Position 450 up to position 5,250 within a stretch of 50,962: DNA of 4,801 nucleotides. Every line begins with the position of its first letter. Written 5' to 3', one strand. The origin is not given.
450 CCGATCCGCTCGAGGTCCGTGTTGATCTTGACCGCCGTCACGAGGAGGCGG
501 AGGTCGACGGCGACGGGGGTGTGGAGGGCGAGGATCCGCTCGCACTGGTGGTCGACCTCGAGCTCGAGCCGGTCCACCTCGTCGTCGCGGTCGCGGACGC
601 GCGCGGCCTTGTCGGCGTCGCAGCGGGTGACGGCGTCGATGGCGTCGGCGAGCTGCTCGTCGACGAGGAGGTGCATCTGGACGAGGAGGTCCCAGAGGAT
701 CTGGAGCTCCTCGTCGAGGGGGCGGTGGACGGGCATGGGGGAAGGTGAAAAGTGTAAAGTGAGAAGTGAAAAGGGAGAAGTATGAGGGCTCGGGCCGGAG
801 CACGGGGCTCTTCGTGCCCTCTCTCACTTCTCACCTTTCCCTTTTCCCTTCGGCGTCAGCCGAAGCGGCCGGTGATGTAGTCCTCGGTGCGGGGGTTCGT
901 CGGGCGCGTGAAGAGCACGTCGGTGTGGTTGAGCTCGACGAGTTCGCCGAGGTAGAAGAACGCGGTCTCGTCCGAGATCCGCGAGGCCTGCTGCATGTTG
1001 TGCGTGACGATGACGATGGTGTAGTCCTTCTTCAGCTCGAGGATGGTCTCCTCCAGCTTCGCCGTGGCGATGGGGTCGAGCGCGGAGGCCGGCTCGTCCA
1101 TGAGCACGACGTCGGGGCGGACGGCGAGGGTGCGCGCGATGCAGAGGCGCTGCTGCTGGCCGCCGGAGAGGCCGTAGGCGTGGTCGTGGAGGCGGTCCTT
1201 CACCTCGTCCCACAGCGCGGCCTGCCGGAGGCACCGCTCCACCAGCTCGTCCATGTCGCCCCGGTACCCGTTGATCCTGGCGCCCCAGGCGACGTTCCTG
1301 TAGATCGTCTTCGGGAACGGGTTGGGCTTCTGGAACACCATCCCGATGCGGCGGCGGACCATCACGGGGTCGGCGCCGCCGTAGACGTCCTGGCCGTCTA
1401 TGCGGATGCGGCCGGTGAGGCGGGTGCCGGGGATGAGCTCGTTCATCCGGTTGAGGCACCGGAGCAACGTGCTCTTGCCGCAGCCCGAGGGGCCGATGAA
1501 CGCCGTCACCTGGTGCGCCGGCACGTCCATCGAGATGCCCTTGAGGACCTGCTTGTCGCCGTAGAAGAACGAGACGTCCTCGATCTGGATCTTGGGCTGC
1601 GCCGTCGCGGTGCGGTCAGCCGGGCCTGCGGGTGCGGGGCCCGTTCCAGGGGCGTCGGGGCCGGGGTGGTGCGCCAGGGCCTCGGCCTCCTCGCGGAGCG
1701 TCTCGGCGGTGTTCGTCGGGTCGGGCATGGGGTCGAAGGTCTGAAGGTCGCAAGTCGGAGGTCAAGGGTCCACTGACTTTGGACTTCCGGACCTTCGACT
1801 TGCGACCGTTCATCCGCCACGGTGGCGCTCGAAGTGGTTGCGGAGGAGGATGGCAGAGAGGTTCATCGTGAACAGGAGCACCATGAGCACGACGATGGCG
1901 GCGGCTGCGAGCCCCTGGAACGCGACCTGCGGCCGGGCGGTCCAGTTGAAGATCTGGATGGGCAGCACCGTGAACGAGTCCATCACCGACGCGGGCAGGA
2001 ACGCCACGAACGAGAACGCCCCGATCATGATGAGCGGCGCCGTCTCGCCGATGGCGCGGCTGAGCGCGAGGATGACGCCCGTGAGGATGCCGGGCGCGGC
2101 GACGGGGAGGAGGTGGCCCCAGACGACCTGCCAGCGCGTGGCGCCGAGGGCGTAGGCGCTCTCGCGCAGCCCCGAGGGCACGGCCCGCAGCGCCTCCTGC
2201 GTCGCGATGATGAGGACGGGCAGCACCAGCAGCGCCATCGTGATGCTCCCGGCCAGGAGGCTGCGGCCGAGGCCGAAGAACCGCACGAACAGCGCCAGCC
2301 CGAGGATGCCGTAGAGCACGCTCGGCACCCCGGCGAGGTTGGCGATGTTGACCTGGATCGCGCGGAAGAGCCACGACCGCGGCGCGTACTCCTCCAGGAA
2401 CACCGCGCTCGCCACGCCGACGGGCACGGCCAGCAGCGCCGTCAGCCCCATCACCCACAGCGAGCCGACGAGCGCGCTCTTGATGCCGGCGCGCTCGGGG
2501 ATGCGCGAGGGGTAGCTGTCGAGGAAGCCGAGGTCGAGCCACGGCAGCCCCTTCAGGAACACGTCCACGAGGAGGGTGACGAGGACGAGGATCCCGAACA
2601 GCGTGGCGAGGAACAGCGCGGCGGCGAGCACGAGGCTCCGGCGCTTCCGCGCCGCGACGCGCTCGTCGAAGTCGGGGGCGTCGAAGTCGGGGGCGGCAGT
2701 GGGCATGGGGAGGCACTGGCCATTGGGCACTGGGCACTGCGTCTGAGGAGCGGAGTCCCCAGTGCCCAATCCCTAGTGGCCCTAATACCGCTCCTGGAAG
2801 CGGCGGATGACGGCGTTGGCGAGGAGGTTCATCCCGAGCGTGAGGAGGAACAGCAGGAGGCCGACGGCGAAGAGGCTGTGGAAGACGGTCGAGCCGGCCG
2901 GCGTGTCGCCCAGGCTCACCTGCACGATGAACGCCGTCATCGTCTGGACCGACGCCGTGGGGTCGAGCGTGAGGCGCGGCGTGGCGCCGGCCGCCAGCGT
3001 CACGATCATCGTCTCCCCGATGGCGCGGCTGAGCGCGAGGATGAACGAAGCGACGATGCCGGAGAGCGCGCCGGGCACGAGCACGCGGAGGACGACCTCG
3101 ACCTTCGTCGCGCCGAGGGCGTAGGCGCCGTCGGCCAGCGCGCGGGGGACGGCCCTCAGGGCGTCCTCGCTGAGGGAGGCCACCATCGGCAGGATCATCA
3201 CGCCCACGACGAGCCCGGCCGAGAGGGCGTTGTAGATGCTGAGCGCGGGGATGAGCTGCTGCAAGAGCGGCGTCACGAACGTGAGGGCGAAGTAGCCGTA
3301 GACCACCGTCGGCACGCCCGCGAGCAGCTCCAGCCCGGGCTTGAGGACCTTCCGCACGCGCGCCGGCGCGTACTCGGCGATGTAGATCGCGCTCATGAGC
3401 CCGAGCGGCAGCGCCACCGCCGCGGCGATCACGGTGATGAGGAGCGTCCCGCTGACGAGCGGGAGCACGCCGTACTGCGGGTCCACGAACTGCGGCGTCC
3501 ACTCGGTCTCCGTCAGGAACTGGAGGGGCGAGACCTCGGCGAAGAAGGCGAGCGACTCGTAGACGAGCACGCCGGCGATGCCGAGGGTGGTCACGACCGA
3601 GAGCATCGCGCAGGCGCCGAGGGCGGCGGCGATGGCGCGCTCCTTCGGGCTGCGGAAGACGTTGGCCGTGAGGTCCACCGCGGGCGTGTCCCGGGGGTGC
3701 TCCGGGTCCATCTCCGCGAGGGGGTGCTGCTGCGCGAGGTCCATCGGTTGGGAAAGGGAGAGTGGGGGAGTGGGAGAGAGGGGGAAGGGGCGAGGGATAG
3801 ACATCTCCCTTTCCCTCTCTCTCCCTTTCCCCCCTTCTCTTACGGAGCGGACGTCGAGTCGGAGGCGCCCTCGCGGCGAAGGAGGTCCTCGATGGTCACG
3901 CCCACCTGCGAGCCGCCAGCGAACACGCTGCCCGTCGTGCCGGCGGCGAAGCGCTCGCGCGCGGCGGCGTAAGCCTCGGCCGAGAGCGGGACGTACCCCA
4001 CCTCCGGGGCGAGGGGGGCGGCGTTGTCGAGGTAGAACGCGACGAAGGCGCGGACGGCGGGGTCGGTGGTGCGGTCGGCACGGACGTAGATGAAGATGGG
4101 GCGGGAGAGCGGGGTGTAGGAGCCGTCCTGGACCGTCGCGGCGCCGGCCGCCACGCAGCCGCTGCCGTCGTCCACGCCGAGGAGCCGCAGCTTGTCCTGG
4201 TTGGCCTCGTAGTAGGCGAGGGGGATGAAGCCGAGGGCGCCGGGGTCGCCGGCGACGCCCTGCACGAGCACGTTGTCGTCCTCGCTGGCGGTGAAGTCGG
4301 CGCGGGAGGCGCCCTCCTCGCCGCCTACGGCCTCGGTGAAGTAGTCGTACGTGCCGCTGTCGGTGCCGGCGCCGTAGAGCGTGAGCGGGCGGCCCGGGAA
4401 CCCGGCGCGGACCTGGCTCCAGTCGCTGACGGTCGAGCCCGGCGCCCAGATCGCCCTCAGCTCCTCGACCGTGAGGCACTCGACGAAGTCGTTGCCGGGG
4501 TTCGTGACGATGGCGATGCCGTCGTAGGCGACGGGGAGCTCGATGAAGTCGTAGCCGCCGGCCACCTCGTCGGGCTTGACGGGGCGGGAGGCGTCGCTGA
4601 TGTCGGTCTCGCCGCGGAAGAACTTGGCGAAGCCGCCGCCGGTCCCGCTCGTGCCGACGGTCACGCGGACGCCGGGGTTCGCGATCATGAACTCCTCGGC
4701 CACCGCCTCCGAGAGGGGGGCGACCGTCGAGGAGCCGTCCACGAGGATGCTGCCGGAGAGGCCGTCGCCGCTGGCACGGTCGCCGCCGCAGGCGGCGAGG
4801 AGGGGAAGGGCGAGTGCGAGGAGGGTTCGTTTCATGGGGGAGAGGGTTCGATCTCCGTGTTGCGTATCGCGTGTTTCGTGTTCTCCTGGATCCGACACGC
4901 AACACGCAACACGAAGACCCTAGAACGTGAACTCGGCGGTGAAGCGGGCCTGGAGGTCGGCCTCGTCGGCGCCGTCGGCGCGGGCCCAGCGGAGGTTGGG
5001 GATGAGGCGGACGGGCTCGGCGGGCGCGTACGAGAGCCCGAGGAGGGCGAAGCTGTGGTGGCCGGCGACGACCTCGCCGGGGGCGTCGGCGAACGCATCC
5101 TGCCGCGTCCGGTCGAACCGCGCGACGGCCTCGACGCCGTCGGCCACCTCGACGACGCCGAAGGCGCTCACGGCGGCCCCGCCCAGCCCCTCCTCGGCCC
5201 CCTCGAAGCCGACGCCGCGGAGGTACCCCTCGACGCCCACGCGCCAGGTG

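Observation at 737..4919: All five intercistronic gaps of the pst operon hold a different low-complexity word-hairpin element with the same architecture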

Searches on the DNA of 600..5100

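Call 71: search_rna_families(source=window, start=600, end=5100, threshold=evalue, max_evalue=1)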
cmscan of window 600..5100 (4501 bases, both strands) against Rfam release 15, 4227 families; matches with E-value up to 1: 52.
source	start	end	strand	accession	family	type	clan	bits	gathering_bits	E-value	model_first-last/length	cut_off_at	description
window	3756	3841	+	RF03964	mir-H1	Gene; miRNA;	-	43.6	97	4.4e-05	1-85/85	no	mir-H1 microRNA precursor family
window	3764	3833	-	RF03964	mir-H1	Gene; miRNA;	-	40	97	0.00029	1-85/85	no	mir-H1 microRNA precursor family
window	3763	3836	+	RF00772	mir-328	Gene; miRNA;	-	39.2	70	0.00022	1-75/75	no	mir-328 microRNA precursor family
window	3755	3842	+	RF00802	mir-207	Gene; miRNA;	-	38.7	88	6.5e-05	1-78/78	no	mir-207 microRNA precursor family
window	3758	3838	+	RF00771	mir-185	Gene; miRNA;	-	37.9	60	9.9e-05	1-79/79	no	mir-185 microRNA precursor family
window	3760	3835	-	RF00772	mir-328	Gene; miRNA;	-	37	70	0.00073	1-75/75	no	mir-328 microRNA precursor family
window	3763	3834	-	RF00942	mir-1224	Gene; miRNA;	-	36.1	105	0.00047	1-86/86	no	mir-1224 microRNA precursor family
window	3761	3837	+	RF04279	mir-H20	Gene; miRNA;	CL00141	35.3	99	0.00065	1-82/82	no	mir-H20 microRNA precursor family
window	3755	3842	+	RF03774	mir-2110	Gene; miRNA;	-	35.2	90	0.00056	1-75/75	no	mir-2110 microRNA precursor family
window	3762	3836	+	RF03778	mir-483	Gene; miRNA;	-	34.5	60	0.0011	1-75/75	no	mir-483 microRNA precursor family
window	3762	3835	+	RF00942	mir-1224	Gene; miRNA;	-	34.4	105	0.0013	1-86/86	no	mir-1224 microRNA precursor family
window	3763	3834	-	RF03629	mir-641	Gene; miRNA;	-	34.3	100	0.00066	1-98/98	no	mir-641 microRNA precursor family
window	3746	3849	+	RF03792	MIR6462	Gene; miRNA;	-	34.1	96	0.0023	1-119/119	no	MIR6462 microRNA precursor family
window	3761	3837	+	RF03360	mir-3156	Gene; miRNA;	-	32.9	76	0.00083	1-77/77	no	mir-3156 microRNA precursor family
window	3764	3833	+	RF03946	mir-3132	Gene; miRNA;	-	32.1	84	0.0089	1-75/75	no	mir-3132 microRNA precursor family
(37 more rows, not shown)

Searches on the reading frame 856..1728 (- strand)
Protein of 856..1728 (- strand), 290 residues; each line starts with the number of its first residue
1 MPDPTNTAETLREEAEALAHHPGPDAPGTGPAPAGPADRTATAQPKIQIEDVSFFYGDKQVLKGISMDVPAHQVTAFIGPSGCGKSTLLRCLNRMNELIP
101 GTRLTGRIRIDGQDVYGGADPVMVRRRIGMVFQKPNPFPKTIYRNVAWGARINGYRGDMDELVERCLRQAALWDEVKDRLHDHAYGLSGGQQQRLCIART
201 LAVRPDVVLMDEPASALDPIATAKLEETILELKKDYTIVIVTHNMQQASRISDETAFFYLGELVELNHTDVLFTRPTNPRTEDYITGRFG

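Call 72: search_protein_families(library=pfam, proteins=[window:856-1728:-])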
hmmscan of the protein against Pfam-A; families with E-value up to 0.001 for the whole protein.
window:856-1728:- (290 aa): 5 families
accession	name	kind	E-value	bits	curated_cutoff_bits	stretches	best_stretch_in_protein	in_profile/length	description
PF00005.33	ABC_tran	-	5.3e-32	111.7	25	1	62-214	1-136/137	ABC transporter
PF13304.12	AAA_21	-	4.6e-11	43.8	27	1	182-245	233-300/304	AAA domain, putative AbiEii toxin, Type IV TA system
PF02463.25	SMC_N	-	2.9e-07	30.6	40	1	167-251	127-205/220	RecF/RecN/SMC N terminal domain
PF20703.3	nSTAND1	-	0.00012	22.3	27.1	1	49-91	10-52/379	Novel STAND NTPase 1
PF03193.22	RsgA_GTPase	-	0.00068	19.9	30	0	68-95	103-129/174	RsgA GTPase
